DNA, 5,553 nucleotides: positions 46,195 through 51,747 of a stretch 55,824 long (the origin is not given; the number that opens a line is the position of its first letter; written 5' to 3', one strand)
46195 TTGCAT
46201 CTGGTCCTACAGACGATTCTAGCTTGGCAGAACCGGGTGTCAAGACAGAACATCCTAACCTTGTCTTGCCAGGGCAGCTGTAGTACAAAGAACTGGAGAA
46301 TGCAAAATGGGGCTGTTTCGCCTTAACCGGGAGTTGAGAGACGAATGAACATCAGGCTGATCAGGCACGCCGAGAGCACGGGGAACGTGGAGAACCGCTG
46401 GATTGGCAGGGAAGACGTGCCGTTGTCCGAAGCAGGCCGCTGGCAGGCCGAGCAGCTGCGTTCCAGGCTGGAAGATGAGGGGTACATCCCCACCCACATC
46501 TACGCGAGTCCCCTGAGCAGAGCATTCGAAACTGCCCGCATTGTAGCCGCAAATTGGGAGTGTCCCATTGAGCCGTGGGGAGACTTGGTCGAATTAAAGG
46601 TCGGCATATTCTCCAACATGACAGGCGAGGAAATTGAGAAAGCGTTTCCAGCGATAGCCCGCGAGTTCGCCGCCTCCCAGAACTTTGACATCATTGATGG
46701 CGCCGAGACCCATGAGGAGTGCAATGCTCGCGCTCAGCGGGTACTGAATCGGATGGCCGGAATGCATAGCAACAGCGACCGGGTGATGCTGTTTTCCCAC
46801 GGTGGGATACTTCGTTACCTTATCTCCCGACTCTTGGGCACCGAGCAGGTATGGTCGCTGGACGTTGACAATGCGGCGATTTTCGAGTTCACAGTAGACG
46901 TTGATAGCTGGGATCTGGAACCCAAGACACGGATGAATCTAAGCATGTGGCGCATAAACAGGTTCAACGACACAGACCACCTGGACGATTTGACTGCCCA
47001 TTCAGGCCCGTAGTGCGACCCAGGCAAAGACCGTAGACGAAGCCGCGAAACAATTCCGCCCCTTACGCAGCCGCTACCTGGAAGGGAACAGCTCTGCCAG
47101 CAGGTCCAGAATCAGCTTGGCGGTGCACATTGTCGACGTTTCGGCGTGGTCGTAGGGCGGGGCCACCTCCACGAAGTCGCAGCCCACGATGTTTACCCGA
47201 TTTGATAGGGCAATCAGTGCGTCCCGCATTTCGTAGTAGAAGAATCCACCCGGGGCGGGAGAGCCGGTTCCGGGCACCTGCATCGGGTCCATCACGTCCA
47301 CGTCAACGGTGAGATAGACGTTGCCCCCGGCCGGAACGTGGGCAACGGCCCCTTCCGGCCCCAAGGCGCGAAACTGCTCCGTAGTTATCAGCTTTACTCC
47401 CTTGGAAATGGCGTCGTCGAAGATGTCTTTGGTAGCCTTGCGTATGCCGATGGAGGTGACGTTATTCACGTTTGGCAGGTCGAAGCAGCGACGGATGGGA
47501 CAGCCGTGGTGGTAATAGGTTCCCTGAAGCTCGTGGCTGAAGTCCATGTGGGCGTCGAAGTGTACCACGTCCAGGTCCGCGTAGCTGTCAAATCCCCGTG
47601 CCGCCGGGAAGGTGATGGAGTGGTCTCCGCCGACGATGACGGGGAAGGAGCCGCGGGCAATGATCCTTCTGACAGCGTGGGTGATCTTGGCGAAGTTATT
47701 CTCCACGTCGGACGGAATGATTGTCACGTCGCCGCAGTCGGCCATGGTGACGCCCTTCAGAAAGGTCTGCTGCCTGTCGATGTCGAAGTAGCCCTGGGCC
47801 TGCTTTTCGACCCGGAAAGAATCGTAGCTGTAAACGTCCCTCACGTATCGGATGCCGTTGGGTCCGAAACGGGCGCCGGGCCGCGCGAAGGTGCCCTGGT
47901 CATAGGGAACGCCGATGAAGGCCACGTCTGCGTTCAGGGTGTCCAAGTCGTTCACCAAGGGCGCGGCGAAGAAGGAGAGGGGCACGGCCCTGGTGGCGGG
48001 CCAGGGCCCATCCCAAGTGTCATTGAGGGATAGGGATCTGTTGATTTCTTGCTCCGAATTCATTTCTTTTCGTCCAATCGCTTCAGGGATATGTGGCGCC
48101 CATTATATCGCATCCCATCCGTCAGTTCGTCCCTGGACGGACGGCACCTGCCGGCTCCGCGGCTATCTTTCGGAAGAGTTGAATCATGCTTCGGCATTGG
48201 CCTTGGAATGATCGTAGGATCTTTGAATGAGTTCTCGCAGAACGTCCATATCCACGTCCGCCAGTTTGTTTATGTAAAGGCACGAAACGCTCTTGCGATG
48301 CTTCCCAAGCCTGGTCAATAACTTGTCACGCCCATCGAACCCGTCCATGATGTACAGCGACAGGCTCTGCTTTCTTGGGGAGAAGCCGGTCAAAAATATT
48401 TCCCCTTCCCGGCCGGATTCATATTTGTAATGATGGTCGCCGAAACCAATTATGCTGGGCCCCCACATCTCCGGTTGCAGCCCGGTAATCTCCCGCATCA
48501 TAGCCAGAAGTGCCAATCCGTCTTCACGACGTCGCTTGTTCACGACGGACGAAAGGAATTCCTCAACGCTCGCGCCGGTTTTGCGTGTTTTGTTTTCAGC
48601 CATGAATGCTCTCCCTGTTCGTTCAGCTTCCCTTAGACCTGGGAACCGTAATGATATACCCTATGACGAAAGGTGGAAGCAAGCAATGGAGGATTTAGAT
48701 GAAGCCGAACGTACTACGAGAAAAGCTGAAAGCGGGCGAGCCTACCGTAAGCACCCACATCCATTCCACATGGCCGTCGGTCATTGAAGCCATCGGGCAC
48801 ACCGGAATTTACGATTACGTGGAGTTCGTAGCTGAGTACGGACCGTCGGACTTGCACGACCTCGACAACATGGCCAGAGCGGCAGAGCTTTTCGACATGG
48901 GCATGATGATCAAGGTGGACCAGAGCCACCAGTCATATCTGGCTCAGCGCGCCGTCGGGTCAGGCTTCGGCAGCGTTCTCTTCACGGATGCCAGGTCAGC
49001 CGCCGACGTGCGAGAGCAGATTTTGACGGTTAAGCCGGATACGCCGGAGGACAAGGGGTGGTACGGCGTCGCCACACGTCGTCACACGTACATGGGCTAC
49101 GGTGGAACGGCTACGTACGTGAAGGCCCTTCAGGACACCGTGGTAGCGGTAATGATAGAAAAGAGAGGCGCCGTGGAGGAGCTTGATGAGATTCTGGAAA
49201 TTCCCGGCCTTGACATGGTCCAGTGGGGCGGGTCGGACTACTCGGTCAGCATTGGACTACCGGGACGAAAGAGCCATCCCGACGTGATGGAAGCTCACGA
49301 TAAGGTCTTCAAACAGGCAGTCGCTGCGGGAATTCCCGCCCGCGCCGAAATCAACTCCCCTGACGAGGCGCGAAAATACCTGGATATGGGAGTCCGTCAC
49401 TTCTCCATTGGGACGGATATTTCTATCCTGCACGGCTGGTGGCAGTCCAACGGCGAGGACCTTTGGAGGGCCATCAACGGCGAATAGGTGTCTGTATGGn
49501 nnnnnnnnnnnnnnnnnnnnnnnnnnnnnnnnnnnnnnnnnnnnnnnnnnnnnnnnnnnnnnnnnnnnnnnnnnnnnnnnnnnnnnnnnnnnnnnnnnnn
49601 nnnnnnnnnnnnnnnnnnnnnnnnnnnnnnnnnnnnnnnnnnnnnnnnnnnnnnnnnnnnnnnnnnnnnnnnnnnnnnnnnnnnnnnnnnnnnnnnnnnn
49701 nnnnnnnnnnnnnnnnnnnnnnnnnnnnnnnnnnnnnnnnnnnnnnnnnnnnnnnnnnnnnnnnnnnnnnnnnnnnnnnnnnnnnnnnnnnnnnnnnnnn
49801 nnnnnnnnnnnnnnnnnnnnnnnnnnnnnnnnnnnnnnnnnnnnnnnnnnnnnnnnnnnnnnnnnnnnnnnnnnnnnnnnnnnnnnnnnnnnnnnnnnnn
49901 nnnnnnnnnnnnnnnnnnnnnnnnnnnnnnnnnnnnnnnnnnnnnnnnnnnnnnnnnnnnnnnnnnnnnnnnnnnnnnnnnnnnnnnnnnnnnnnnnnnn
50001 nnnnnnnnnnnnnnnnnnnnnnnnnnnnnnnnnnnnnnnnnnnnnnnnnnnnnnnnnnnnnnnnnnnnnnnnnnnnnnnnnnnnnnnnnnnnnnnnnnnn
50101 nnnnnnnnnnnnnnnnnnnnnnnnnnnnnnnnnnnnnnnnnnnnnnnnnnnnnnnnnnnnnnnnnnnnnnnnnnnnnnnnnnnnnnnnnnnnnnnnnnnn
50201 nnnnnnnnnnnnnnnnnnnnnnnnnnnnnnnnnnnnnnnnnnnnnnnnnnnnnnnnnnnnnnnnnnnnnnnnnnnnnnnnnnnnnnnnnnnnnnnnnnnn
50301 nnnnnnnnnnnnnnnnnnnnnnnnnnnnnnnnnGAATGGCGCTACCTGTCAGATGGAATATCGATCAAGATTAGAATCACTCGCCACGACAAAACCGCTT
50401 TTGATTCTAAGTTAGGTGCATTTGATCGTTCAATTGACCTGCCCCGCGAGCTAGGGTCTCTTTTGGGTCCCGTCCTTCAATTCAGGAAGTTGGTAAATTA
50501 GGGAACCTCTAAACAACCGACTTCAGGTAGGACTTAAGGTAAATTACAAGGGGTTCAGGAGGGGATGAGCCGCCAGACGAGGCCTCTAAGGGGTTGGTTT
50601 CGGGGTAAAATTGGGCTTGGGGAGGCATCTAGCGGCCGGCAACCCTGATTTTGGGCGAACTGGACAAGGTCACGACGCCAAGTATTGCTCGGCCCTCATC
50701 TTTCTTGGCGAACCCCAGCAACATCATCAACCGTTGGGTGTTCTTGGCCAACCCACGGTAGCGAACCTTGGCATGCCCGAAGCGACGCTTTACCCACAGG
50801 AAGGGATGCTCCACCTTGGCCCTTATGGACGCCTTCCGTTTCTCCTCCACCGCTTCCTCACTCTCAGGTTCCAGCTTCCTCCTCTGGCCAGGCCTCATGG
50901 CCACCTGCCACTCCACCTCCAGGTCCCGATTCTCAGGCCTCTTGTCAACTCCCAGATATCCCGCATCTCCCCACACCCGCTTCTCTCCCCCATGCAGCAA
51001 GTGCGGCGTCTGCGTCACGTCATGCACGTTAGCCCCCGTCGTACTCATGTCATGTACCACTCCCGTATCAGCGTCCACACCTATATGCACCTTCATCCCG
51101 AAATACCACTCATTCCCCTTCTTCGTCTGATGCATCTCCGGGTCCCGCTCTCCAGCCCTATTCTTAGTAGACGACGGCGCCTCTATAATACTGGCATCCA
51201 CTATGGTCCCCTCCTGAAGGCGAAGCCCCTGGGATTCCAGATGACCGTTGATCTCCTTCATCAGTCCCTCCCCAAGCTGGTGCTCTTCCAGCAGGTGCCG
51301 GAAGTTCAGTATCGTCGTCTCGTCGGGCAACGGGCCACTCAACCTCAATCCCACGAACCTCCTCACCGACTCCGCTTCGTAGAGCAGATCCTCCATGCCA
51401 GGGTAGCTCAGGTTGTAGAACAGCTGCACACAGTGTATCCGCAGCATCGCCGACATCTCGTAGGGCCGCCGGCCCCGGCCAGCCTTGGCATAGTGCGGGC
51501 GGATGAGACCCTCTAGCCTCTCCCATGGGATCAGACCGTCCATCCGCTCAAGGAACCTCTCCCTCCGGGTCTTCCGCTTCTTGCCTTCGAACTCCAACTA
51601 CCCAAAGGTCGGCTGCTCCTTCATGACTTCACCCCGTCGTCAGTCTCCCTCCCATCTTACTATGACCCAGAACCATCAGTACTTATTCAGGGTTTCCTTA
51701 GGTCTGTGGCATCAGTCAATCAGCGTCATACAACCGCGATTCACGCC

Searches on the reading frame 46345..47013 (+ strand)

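Call 51: search_protein_families(library=pfam, proteins=[window:46345-47013:+], max_evalue=0.001)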
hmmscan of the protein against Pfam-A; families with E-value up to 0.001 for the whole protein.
window:46345-47013:+ (222 aa): 1 family
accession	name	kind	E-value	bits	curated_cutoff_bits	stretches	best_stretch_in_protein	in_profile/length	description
PF00300.27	His_Phos_1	-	1.2e-44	152.7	21.7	1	4-192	2-189/194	Histidine phosphatase superfamily (branch 1)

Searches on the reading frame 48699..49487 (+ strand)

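Call 51: search_protein_families(library=pfam, proteins=[window:48699-49487:+], max_evalue=0.001)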
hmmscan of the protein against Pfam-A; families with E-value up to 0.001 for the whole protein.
window:48699-49487:+ (262 aa): 1 family
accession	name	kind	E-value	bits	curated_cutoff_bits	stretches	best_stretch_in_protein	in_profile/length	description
PF03328.21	HpcH_HpaI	-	3.7e-16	59.5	25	1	23-241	8-215/221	HpcH/HpaI aldolase/citrate lyase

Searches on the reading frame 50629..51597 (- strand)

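Call 51: search_protein_families(library=pfam, proteins=[window:50629-51597:-], max_evalue=0.001)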
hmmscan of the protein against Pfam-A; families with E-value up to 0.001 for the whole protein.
window:50629-51597:- (322 aa): 4 families
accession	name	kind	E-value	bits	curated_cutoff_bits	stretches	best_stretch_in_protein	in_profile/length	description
PF01609.27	DDE_Tnp_1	-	1.6e-31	110.1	23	1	128-294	4-195/200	Transposase DDE domain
PF05598.16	DUF772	-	1.6e-16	60.5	23.1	1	42-115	1-73/74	Transposase domain (DUF772)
PF13612.12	DDE_Tnp_1_3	-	1.4e-06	28.8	27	1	157-249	35-126/155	Transposase DDE domain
PF13359.12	DDE_Tnp_4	-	0.00013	22.1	24.8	1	152-281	17-139/158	DDE superfamily endonuclease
